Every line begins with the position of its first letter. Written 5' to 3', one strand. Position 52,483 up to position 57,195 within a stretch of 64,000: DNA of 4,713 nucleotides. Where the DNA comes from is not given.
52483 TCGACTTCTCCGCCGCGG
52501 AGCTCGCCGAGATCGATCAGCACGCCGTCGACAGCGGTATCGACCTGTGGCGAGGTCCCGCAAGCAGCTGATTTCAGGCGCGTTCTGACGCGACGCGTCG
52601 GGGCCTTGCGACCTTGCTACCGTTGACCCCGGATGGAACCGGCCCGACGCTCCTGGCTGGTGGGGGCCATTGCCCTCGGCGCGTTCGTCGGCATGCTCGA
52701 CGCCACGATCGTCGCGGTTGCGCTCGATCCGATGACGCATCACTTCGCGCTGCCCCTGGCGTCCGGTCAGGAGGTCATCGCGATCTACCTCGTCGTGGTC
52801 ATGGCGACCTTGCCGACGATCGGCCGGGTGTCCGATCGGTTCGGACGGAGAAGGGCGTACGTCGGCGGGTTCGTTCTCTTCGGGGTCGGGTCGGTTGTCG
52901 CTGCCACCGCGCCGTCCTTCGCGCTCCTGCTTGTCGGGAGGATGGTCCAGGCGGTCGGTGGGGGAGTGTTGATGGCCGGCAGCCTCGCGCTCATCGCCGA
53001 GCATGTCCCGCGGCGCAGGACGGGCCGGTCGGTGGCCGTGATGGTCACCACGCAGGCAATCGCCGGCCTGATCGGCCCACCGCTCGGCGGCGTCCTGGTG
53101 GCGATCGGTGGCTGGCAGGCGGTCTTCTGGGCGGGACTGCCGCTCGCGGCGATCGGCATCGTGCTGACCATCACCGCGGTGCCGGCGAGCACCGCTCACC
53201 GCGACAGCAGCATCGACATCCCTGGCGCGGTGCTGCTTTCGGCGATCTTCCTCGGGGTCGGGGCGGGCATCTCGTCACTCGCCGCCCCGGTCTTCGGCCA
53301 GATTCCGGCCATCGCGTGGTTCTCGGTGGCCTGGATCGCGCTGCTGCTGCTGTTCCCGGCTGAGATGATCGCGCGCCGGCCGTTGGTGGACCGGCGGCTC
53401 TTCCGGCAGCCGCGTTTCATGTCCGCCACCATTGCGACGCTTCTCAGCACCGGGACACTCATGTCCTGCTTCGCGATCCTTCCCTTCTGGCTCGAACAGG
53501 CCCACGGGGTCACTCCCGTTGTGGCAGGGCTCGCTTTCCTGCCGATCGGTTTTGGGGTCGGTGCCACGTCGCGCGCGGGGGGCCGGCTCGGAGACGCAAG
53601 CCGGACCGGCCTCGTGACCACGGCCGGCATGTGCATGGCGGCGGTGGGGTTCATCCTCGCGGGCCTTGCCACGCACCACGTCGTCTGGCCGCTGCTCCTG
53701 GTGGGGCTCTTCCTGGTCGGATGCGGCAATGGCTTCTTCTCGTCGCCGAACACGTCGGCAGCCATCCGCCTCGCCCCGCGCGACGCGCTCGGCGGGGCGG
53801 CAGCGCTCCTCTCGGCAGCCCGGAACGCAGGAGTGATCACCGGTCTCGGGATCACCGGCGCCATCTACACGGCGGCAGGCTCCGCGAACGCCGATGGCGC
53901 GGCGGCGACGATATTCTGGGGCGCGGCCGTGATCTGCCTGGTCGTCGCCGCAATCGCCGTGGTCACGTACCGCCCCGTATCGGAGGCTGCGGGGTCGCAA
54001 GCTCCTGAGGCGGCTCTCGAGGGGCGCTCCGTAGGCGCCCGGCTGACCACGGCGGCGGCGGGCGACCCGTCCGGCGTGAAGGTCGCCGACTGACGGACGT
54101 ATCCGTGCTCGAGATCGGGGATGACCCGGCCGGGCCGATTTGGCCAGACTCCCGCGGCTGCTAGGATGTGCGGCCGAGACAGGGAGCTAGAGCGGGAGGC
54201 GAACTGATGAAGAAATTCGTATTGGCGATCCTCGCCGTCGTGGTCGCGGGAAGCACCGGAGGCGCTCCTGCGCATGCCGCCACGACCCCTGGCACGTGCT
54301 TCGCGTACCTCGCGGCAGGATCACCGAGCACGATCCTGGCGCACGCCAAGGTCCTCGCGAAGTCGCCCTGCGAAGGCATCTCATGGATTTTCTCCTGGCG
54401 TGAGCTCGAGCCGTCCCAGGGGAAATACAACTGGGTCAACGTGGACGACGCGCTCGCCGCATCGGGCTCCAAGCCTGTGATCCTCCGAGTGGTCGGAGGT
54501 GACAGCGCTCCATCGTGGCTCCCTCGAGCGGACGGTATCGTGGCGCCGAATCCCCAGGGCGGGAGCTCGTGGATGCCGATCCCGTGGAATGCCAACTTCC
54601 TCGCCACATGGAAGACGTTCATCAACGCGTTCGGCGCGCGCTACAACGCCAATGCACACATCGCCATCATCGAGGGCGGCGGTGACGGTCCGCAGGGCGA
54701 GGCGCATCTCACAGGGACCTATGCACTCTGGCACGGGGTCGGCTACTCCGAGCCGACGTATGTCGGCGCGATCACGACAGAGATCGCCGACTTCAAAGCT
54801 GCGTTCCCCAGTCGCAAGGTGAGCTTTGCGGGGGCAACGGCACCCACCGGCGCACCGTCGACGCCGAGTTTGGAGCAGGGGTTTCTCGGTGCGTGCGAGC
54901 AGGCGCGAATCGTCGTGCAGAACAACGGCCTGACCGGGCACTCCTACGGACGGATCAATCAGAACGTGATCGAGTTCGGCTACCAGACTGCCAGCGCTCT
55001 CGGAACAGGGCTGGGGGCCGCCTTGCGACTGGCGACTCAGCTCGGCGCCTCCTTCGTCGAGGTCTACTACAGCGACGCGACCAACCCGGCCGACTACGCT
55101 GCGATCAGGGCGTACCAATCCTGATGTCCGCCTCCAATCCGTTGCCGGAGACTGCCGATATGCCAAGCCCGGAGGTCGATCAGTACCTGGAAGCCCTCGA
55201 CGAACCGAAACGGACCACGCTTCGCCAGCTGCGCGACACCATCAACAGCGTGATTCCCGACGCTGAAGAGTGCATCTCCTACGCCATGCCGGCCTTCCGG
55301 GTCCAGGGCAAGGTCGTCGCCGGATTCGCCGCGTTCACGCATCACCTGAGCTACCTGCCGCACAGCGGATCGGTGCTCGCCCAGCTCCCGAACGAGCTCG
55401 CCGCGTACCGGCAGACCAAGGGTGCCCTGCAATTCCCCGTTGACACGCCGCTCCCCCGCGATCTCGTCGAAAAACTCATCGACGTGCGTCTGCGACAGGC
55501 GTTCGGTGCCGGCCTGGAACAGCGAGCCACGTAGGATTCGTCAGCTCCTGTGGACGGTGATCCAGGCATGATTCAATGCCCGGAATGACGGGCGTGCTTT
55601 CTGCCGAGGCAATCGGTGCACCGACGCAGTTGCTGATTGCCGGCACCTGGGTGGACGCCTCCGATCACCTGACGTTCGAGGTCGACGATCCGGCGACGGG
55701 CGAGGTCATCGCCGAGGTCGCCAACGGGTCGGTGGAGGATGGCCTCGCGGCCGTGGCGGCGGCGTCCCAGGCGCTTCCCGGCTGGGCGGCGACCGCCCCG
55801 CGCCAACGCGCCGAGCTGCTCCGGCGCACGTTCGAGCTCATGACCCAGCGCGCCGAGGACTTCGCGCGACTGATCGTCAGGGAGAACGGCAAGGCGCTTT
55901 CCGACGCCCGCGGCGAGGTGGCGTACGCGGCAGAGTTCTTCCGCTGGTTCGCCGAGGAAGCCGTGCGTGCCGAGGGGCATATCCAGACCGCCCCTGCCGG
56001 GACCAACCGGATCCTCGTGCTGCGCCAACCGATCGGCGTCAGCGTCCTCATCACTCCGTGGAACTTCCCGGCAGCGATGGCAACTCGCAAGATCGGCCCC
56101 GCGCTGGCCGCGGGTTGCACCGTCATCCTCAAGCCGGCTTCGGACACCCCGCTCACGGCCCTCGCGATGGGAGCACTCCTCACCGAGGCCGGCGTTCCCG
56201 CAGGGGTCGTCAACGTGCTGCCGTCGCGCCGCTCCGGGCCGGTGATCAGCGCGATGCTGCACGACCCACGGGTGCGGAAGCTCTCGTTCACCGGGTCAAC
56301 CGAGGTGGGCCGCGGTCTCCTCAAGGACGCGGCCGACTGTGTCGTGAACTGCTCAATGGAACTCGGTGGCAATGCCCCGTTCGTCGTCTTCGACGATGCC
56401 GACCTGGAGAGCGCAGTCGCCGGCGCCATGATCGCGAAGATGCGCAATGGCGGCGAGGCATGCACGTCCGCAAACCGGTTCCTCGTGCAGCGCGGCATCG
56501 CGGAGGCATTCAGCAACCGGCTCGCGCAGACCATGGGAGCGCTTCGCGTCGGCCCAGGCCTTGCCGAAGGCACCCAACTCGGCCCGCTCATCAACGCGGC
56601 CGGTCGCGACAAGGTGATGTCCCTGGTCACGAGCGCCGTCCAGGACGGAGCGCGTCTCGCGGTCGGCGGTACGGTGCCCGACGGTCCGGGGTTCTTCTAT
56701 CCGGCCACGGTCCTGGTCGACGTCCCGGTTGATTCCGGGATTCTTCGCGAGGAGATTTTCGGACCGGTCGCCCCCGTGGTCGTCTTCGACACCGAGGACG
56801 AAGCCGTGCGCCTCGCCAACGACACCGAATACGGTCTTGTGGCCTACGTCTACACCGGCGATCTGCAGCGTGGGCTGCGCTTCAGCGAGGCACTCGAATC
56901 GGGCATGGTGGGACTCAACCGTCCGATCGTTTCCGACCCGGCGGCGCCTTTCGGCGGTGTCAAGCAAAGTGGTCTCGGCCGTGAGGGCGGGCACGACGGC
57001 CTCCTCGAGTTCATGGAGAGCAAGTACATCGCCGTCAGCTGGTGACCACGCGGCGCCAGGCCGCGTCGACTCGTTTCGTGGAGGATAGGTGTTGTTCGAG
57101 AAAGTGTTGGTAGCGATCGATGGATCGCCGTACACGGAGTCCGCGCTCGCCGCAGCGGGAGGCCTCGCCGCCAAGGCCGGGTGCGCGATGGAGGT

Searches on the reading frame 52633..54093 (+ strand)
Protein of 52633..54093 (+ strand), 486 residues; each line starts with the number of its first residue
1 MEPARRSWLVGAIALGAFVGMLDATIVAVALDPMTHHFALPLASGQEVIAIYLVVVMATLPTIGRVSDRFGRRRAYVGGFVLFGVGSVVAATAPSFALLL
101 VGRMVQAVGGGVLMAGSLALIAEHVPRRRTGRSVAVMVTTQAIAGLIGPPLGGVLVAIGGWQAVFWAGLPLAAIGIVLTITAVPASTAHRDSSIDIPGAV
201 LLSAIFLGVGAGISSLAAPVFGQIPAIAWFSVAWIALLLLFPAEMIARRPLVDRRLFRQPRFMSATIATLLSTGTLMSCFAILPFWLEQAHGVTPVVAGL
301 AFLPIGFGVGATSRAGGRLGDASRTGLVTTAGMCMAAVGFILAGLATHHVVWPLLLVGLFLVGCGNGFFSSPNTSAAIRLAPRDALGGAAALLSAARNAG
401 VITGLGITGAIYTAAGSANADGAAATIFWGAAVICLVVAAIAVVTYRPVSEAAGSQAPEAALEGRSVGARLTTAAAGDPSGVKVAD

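Call 80: search_protein_families(library=pfam, proteins=[window:52633-54093:+], max_evalue=0.00001)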
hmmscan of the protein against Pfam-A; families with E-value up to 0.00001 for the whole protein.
window:52633-54093:+ (486 aa): 2 families
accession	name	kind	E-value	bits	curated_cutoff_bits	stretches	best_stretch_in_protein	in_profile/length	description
PF07690.21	MFS_1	-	7e-52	176.9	33.4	2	13-346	1-291/347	Major Facilitator Superfamily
PF00083.30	Sugar_tr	-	1.3e-06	28.1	22.3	1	48-184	51-192/452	Sugar (and other) transporter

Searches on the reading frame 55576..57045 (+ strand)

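Call 80: search_protein_families(library=pfam, proteins=[window:55576-57045:+], max_evalue=0.00001)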
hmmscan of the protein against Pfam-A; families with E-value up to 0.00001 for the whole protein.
window:55576-57045:+ (489 aa): 1 family
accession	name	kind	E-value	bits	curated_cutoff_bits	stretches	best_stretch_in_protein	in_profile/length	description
PF00171.27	Aldedh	-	2.6e-160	534.4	23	1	25-485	1-461/461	Aldehyde dehydrogenase family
